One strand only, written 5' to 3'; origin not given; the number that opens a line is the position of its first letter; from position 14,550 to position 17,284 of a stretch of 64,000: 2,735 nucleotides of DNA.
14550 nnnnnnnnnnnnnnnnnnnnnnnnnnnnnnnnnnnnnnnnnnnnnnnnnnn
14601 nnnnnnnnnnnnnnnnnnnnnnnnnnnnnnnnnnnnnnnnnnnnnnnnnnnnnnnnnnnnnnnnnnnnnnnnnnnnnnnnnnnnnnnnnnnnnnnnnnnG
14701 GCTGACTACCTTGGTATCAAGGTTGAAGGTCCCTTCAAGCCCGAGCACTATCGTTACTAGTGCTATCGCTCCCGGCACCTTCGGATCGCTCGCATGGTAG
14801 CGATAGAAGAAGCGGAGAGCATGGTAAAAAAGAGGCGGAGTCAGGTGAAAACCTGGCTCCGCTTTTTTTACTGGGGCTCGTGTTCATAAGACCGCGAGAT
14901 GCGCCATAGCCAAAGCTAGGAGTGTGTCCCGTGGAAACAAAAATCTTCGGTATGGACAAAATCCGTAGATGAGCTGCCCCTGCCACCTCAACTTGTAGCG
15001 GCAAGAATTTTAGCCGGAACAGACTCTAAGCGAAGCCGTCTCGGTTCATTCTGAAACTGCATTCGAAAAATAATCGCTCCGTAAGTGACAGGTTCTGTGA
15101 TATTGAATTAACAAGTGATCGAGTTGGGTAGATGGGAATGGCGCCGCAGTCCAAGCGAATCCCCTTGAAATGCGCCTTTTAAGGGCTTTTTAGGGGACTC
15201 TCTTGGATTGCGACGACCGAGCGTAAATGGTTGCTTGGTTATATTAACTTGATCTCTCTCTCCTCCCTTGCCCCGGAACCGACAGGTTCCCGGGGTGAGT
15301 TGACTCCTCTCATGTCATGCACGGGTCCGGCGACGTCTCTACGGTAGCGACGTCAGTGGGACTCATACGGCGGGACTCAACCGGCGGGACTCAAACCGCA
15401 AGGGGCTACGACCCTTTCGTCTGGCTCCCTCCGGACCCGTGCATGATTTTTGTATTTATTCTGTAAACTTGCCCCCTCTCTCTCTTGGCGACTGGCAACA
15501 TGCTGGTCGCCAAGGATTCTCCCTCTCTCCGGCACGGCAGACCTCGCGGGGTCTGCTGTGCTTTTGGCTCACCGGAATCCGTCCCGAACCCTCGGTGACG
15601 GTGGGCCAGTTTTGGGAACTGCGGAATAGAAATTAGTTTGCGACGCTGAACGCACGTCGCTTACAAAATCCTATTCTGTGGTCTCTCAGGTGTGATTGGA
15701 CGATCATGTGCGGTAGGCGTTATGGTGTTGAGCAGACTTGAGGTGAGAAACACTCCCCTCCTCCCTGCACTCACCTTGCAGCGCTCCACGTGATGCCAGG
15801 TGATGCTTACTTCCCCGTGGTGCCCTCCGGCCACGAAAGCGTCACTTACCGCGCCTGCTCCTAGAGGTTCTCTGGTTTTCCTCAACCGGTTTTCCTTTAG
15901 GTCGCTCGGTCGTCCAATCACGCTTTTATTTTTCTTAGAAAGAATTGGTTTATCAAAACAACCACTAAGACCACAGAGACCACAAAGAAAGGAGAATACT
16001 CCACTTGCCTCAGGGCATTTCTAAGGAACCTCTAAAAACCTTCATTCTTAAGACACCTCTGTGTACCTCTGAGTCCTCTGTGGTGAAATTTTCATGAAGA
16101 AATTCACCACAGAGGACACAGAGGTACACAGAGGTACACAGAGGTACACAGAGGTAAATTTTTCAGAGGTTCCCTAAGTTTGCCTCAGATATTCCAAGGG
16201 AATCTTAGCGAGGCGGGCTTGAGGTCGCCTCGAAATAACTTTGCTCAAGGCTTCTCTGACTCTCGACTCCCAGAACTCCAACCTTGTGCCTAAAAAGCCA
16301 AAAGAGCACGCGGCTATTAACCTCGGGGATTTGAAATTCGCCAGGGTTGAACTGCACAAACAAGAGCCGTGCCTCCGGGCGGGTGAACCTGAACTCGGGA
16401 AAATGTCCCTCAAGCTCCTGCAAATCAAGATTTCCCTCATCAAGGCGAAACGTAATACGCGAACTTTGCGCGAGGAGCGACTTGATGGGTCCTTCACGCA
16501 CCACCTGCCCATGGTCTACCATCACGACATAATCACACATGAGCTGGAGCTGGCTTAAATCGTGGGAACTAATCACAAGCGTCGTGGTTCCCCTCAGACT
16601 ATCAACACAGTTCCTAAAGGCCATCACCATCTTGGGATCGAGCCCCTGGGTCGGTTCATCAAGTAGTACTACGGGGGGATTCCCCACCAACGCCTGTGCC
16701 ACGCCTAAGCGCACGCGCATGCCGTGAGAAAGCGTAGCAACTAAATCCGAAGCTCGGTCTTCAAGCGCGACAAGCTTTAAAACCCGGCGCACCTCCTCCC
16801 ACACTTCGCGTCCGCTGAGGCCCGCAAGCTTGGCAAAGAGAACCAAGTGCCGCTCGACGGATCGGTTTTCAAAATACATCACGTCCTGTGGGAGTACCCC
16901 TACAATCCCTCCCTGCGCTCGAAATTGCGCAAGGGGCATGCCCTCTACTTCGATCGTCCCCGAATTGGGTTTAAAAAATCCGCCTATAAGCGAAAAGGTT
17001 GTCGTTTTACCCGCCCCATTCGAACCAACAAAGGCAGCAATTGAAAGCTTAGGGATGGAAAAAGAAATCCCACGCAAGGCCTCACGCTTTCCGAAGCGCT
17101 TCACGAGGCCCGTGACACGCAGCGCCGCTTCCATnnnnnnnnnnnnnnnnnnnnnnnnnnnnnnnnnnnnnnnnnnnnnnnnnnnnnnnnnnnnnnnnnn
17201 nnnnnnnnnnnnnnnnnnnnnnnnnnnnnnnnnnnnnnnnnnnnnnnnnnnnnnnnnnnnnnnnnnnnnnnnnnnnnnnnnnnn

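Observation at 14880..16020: Gene-free 1.4-kb convergent intergenic region packed with long hairpins (candidate sRNA locus)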

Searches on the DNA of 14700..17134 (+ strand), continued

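Call 81: search_with_rna_model(model_id=R1, sources=[L176, L177, L178, L179, L170, L174, L175], max_evalue=10)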
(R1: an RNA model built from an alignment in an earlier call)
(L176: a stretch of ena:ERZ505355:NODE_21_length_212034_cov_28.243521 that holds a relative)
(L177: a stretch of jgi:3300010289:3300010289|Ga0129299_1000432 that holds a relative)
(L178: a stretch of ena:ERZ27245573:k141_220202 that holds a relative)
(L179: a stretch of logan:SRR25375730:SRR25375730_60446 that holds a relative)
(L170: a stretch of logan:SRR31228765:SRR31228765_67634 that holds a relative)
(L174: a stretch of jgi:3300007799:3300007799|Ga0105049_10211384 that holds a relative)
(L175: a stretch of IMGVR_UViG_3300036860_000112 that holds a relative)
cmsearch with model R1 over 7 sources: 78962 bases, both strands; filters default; matches with E-value up to 10: 0.
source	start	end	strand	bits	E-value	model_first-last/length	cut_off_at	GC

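Call 87: search_rna_families(sources=[L170, L167, L168, L161, L174, L179, L176], threshold=gathering)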
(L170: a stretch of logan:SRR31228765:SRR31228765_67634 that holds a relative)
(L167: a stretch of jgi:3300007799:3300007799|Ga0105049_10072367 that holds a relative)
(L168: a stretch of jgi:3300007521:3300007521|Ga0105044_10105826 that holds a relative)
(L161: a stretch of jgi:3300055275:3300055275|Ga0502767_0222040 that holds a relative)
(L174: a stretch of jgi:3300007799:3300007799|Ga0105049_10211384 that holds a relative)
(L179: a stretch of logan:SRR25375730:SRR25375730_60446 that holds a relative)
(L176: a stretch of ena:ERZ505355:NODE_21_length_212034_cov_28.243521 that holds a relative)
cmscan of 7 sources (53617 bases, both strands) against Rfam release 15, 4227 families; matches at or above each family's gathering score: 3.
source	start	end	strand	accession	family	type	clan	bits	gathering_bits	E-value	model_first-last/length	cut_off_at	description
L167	274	346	-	RF00005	tRNA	Gene; tRNA;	CL00001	69.4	29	3.8e-13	1-71/71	no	tRNA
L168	203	275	-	RF00005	tRNA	Gene; tRNA;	CL00001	69.4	29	3.8e-13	1-71/71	no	tRNA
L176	8851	8923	-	RF00005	tRNA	Gene; tRNA;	CL00001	68.5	29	6.7e-13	1-71/71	no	tRNA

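Call 88: search_dna_similar(query=window:14870-16200:+, collection=plasmids, mode=distant, max_evalue=0.001, max_rows=10)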
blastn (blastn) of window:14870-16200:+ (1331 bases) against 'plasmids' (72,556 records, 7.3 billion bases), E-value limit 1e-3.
No match.

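Call 89: search_dna_similar(query=window:14870-16200:+, collection=phages, mode=distant, max_evalue=0.001, max_rows=10)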
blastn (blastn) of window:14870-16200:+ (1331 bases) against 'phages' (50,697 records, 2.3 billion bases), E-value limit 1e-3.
No match.

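Call 92: search_with_rna_model(model_id=R1, sources=[window, L167, L168], max_evalue=1e-10, make_alignment=true)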
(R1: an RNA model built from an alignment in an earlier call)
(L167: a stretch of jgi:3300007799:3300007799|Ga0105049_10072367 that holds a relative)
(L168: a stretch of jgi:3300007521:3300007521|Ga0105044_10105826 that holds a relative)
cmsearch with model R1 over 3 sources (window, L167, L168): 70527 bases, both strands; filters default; matches with E-value up to 1e-10: 3.
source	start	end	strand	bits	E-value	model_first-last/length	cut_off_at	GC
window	15686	15926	+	269.3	2.6e-98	1-244/244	no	0.56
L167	3055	3293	-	263.2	4.8e-96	1-244/244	no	0.54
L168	2948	3134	-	136.8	2.5e-49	18-244/244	5'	0.56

Alignment A7: 3 matches aligned to the model, 245 columns, each read 5' to 3' on its own strand. Consensus structure (alignment columns), stored with it:
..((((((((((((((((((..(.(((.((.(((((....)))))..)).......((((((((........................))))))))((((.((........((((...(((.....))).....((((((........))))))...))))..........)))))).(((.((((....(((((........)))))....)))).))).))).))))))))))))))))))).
